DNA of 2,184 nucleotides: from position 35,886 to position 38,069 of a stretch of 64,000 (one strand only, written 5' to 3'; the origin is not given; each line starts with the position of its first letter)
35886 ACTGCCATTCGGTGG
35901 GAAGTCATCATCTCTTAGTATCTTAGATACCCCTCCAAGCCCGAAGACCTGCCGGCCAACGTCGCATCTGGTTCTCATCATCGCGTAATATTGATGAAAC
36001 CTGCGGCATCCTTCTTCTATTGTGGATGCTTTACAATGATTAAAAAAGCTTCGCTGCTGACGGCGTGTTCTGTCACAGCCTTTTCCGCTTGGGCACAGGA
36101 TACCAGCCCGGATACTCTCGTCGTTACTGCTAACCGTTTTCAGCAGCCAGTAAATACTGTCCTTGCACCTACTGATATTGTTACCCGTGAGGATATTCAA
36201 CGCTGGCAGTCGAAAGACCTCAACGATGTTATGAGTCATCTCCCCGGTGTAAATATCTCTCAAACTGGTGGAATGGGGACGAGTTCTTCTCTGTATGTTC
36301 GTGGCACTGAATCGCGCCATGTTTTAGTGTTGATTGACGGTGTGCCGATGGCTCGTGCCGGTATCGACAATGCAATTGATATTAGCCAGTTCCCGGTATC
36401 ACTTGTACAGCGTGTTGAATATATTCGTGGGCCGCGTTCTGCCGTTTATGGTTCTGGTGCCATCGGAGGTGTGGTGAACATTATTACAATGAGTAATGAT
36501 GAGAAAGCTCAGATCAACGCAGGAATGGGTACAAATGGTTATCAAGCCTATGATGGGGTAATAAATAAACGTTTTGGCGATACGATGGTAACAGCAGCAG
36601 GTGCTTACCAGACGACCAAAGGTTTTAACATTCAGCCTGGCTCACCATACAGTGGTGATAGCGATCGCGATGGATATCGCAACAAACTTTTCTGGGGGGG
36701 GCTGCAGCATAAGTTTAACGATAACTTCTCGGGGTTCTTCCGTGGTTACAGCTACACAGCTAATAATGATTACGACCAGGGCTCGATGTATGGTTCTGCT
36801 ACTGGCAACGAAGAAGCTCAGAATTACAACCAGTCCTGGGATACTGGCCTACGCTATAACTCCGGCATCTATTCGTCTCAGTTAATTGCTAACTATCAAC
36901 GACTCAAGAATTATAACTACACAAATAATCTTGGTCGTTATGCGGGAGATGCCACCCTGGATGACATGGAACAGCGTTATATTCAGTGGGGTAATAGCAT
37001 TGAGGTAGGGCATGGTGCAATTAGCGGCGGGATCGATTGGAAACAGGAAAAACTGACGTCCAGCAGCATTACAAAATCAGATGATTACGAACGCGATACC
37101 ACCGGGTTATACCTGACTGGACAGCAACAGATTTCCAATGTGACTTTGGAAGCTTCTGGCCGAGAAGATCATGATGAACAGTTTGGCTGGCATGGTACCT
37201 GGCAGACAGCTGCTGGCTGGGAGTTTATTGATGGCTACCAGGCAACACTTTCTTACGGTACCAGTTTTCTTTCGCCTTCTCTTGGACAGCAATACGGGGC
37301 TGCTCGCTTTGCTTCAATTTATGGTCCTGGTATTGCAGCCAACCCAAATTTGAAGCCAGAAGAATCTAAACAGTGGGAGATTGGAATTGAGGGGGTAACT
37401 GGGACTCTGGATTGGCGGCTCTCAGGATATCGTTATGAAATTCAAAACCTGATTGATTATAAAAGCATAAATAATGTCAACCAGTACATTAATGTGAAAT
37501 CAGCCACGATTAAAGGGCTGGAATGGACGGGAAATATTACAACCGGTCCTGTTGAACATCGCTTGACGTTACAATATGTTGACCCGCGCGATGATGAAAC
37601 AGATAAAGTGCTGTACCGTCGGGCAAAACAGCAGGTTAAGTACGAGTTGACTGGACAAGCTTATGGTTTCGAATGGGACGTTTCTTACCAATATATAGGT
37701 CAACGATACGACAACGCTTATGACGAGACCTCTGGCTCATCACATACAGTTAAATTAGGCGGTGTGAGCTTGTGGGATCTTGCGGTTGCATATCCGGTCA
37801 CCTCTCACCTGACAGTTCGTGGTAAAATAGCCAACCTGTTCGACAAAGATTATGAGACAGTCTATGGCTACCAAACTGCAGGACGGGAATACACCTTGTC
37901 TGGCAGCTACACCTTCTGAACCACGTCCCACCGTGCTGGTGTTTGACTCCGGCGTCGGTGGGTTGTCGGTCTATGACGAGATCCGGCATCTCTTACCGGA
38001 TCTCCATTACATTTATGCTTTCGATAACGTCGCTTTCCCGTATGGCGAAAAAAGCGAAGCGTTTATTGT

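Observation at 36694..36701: G8 homopolymer inside the btuB coding sequence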

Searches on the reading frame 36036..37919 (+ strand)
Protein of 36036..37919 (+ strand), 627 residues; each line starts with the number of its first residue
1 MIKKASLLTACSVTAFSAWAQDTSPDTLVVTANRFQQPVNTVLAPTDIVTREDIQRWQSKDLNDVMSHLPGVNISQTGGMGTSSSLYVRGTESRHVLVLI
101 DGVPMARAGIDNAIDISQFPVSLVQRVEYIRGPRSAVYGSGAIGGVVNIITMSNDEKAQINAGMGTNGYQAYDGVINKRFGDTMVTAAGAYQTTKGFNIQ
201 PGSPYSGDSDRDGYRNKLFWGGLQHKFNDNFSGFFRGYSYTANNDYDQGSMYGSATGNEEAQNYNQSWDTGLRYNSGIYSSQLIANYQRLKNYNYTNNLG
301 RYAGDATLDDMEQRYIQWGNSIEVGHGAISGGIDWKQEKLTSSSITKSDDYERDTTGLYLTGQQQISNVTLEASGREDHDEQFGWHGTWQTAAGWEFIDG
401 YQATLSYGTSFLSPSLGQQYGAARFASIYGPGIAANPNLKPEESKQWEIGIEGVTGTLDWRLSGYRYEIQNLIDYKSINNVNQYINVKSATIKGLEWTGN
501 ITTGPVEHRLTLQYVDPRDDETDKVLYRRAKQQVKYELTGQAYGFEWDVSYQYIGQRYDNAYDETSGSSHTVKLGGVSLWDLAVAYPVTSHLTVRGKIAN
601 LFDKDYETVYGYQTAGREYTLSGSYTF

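Call 4: search_protein_families(library=ncbifam, proteins=[window:36036-37919:+])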
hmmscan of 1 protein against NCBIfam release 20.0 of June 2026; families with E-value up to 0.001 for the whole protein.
window:36036-37919:+ (627 aa): 21 families
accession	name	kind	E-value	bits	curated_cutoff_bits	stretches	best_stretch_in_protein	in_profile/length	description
NF007926.1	PRK10641.1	equivalog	0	1042.3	836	1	1-627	1-617/617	TonB-dependent vitamin B12 receptor BtuB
TIGR01779.1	TonB-B12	equivalog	1e-199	665.1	599.7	1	2-627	1-614/614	TonB-dependent vitamin B12 receptor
TIGR01785.1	TonB-hemin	subfamily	1.2e-58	199.1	316.85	1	26-627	2-677/677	TonB-dependent heme/hemoglobin receptor family protein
TIGR01786.1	TonB-hemlactrns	subfamily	2.4e-48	165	323.75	2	351-627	388-719/719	TonB-dependent hemoglobin/transferrin/lactoferrin family receptor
TIGR01783.1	TonB-siderophor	subfamily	1.5e-37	129.6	223.5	2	222-627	237-649/649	TonB-dependent siderophore receptor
NF010012.0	PRK13486.1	equivalog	2.9e-34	118.5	924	2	5-165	7-173/696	TonB-dependent receptor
NF010010.0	PRK13483.1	equivalog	1.1e-32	112.8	927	3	6-157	13-168/660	ligand-gated channel protein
NF007478.2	PRK10064.1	equivalog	1.3e-32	112.9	745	1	8-627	13-663/663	catecholate siderophore receptor CirA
NF010038.0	PRK13513.1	equivalog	1.7e-27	96.3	942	1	11-451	19-463/659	ligand-gated channel protein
NF010048.1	PRK13524.1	subfamily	5.2e-23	81.4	493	2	17-161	32-185/744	FepA family TonB-dependent siderophore receptor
NF050067.1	TonBEntbctnRecCfrA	equivalog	2.6e-22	78.9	1200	1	5-160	5-166/698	TonB-dependent ferric enterobactin receptor CfrA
NF038079.1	TonB_sider_MxcH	equivalog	4.1e-21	74.8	925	1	47-179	137-266/792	TonB-dependent siderophore myxochelin receptor MxcH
NF010051.0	PRK13528.1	subfamily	4.3e-21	74.8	583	1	45-161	52-181/727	FepA family TonB-dependent siderophore receptor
NF010011.0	PRK13484.1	equivalog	7.4e-19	67.5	1197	1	6-157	12-164/682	IreA family TonB-dependent siderophore receptor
NF049945.1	TonB_dep_FCYXU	equivalog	7.1e-15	54.6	825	1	26-174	37-190/697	TonB-dependent receptor, FCYXU motif-type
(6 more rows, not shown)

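Call 16: find_related_loci(query=window:36120-37760:+, collection=genome_contigs, flank=3000)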
Query window:36120-37760:+ (547 aa) in genome_contigs; peptide patterns used: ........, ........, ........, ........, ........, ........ (x = any residue, [..] = any of these).
66 stretches matched a pattern; 52 encode a relative of the query (tblastn E <= 1e-3); 50 distinct loci.
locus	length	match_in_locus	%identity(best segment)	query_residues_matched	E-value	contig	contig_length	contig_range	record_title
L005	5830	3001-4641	98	1-547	0e+0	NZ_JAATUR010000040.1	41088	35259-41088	Escherichia coli strain SCPM-O-B-8794 40length=41088, whole genome shotgun sequence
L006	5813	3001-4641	84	1-547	0e+0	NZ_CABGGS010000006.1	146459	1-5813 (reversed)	Klebsiella spallanzanii isolate SB6411, whole genome shotgun sequence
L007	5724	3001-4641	84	1-547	0e+0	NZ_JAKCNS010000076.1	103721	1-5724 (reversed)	Kluyvera intermedia strain INSAq229 Aq229_contig_77, whole genome shotgun sequence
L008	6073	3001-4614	86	1-547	0e+0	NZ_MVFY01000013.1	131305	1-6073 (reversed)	Citrobacter portucalensis strain A60 A60_S7_L001_NODE_13_length_131305_cov_23.0194, whole genome shotgun sequence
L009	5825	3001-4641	84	1-547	0e+0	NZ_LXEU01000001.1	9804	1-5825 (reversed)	Kluyvera georgiana ATCC 51603 Sequence00001, whole genome shotgun sequence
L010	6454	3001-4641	83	1-547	0e+0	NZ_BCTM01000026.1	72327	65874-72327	Kluyvera cryocrescens NBRC 102467, whole genome shotgun sequence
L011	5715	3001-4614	84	1-547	0e+0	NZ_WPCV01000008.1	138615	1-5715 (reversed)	Citrobacter sp. On2M On2M_8, whole genome shotgun sequence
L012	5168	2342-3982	82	1-547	0e+0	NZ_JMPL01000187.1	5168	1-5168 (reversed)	Kluyvera ascorbata ATCC 33433 GKAS.assembly.187, whole genome shotgun sequence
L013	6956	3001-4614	83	1-547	0e+0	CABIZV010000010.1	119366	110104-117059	Enterobacteriaceae bacterium isolate MGYG-HGUT-00110 genome assembly, contig: .20298_3_19.10, whole genome shotgun seque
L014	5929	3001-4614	82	1-547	0e+0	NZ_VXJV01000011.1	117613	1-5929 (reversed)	Salmonella enterica subsp. diarizonae strain CCUG 30040T contig_0000011, whole genome shotgun sequence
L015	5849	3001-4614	82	1-547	0e+0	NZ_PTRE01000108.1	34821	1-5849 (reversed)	Escherichia sp. MOD1-EC7003 MOD1-EC7003_108_length_34821_cov_127, whole genome shotgun sequence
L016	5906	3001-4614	83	1-547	0e+0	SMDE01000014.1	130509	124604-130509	Phytobacter diazotrophicus strain DSM 17806 Ga0244675_114, whole genome shotgun sequence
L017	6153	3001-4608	79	1-547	0e+0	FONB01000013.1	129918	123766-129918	Kosakonia sp. S29 genome assembly, contig: Ga0075254_113, whole genome shotgun sequence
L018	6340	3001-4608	79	1-547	0e+0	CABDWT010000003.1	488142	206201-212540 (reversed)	Phytobacter ursingii strain ATCC27989T genome assembly, contig: ATCC27989T_contig_11, whole genome shotgun sequence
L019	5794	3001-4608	77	1-547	0e+0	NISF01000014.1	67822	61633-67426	Enterobacter sp. 10-1 NODE_14_length_67822_cov_32.5511, whole genome shotgun sequence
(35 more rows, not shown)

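Call 24: list_cluster_members(proteins=[window:36036-37916:+, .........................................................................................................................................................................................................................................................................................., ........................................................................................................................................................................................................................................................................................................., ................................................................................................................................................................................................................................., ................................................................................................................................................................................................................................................, window:36786-37916:+, window:35991-37916:+])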
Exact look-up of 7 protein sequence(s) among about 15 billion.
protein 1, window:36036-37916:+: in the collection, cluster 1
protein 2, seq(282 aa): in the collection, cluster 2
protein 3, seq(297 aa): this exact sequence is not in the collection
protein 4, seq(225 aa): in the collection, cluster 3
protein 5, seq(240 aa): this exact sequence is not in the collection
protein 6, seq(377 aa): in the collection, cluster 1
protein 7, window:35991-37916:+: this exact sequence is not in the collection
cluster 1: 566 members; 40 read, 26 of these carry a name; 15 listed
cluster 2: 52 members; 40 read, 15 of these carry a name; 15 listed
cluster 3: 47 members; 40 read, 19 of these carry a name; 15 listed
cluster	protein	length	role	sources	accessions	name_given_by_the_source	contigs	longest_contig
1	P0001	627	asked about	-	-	TPA: TonB-dependent vitamin B12 receptor BtuB [Escherichia coli] | Vitamin B12 transporter BtuB n=7 Tax=Escherichia coli TaxID=562 RepID=A0A0L6NPP1_ECOLX | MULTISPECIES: TonB-dependent vitamin B12 receptor BtuB [Enterobacteriaceae]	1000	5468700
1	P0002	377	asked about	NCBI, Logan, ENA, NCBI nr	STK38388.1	vitamin B12/cobalamin outer membrane transporter [Escherichia coli]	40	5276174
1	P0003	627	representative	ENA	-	-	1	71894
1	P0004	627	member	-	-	TonB-dependent vitamin B12 receptor BtuB [Escherichia coli] | TonB-dependent vitamin B12 receptor BtuB n=1 Tax=Escherichia coli TaxID=562 ...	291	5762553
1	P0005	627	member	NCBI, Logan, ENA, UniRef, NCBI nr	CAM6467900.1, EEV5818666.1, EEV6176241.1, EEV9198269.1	TonB-dependent vitamin B12 receptor BtuB [Escherichia coli] | Vitamin B12 transporter BtuB n=1 Tax=Escherichia coli TaxID=562 RepID=A0A2W6PGJ8_ECOLX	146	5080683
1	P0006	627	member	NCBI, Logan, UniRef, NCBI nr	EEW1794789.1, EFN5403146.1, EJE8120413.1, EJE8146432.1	TonB-dependent vitamin B12 receptor BtuB [Escherichia coli] | TonB-dependent vitamin B12 receptor BtuB n=1 Tax=Escherichia coli TaxID=562 ...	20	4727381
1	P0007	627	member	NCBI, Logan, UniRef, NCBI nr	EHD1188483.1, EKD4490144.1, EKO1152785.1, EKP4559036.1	TonB-dependent vitamin B12 receptor BtuB [Escherichia coli] | TonB-dependent vitamin B12 receptor BtuB n=1 Tax=Escherichia coli TaxID=562 ...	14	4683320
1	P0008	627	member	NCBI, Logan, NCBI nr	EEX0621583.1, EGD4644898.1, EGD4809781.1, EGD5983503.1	TonB-dependent vitamin B12 receptor BtuB [Escherichia coli]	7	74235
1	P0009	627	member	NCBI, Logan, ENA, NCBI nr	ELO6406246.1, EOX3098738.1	TonB-dependent vitamin B12 receptor BtuB [Escherichia coli]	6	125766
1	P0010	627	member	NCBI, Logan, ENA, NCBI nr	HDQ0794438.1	TPA: TonB-dependent vitamin B12 receptor BtuB [Escherichia coli] | TonB-dependent vitamin B12 receptor BtuB [Escherichia coli]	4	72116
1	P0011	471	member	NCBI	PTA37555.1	vitamin B12/cobalamin outer membrane transporter, partial [Escherichia coli]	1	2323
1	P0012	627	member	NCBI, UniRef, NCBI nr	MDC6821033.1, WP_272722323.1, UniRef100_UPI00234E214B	TonB-dependent vitamin B12 receptor BtuB [Escherichia coli] | TonB-dependent vitamin B12 receptor BtuB n=1 Tax=Escherichia coli TaxID=562 ...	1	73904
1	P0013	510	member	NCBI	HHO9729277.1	TPA: TonB-dependent receptor domain-containing protein, partial [Escherichia coli]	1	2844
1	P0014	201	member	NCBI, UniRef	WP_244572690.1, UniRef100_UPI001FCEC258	TonB-dependent receptor domain-containing protein, partial [Escherichia coli] | TonB-dependent receptor domain-containing protein n=1 Tax=Escherichia coli TaxID=562 ...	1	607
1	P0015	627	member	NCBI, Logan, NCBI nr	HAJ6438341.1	TPA: TonB-dependent vitamin B12 receptor BtuB [Escherichia coli] | TonB-dependent vitamin B12 receptor BtuB [Escherichia coli]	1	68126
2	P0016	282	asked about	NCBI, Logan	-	-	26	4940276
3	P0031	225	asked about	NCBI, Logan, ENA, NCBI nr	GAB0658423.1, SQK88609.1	hypothetical protein NB16F96_29090 [Escherichia coli] | vitamin B12/cobalamin outer membrane transporter [Escherichia coli]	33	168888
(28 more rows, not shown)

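Call 25: find_encoding_contigs(protein=P0031, flank=1500, max_places=10)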
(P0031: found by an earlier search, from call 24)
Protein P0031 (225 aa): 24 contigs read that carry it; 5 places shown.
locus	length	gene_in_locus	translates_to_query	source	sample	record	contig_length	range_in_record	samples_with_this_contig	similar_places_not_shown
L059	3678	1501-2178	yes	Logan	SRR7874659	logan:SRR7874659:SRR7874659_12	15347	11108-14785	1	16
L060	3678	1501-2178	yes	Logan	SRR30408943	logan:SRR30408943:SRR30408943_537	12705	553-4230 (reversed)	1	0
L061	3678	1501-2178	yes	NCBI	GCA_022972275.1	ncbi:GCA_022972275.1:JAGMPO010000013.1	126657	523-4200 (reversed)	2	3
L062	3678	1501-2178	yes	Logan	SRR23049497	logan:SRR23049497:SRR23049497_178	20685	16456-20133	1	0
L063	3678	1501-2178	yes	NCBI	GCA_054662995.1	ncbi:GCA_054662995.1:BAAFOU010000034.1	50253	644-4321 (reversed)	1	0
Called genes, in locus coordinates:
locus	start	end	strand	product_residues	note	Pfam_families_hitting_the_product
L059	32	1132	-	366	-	PF05958:tRNA_U5-meth_tr, PF13649:Methyltransf_25 (weak)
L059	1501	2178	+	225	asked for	PF07715:Plug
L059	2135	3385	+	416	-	PF00593:TonB_dep_Rec_b-barrel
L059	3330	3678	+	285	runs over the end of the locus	PF01177:Asp_Glu_race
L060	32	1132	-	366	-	PF05958:tRNA_U5-meth_tr, PF13649:Methyltransf_25 (weak)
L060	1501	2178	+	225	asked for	PF07715:Plug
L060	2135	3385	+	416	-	PF00593:TonB_dep_Rec_b-barrel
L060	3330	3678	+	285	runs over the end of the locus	PF01177:Asp_Glu_race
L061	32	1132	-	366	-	PF05958:tRNA_U5-meth_tr, PF13649:Methyltransf_25 (weak)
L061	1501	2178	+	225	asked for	PF07715:Plug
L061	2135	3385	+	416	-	PF00593:TonB_dep_Rec_b-barrel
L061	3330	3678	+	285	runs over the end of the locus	PF01177:Asp_Glu_race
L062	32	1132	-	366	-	PF05958:tRNA_U5-meth_tr, PF13649:Methyltransf_25 (weak)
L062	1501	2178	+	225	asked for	PF07715:Plug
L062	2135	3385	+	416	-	PF00593:TonB_dep_Rec_b-barrel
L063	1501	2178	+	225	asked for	PF07715:Plug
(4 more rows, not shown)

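Call 26: find_encoding_contigs(protein=P0016, flank=1500, max_places=10)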
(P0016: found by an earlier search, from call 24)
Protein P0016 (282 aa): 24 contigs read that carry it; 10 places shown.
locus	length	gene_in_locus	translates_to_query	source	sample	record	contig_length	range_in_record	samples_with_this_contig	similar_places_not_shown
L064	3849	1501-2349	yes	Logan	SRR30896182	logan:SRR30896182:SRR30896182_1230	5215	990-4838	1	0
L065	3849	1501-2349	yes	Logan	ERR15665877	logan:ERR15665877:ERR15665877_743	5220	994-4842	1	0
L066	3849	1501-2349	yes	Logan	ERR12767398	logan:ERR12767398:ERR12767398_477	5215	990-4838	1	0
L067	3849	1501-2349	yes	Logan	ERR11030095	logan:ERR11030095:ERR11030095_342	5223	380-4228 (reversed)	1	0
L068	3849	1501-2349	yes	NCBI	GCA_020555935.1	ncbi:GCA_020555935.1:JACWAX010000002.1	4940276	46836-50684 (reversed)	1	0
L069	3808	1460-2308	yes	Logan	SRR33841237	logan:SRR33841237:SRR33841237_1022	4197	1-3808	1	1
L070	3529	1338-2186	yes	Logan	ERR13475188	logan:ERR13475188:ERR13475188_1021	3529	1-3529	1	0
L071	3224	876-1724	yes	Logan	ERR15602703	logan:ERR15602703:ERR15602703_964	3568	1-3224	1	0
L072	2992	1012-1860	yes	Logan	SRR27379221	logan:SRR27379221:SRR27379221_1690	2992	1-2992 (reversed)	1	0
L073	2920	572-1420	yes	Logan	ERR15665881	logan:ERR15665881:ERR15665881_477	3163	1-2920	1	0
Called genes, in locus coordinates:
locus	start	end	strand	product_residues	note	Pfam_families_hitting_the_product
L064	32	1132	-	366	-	PF05958:tRNA_U5-meth_tr, PF13649:Methyltransf_25 (weak)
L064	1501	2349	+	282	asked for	PF07715:Plug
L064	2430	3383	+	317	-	PF00593:TonB_dep_Rec_b-barrel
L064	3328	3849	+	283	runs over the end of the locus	PF01177:Asp_Glu_race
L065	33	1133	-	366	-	PF05958:tRNA_U5-meth_tr, PF13649:Methyltransf_25 (weak)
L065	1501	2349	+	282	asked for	PF07715:Plug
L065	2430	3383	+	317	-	PF00593:TonB_dep_Rec_b-barrel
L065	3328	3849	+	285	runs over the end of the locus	PF01177:Asp_Glu_race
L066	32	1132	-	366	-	PF05958:tRNA_U5-meth_tr, PF13649:Methyltransf_25 (weak)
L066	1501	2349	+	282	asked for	PF07715:Plug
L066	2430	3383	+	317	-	PF00593:TonB_dep_Rec_b-barrel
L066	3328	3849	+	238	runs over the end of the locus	PF01177:Asp_Glu_race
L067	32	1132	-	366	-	PF05958:tRNA_U5-meth_tr, PF13649:Methyltransf_25 (weak)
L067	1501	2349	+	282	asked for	PF07715:Plug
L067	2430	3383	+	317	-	PF00593:TonB_dep_Rec_b-barrel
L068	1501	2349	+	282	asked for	PF07715:Plug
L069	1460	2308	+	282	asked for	PF07715:Plug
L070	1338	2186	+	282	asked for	PF07715:Plug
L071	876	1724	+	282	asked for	PF07715:Plug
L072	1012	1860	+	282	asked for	PF07715:Plug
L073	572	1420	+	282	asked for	PF07715:Plug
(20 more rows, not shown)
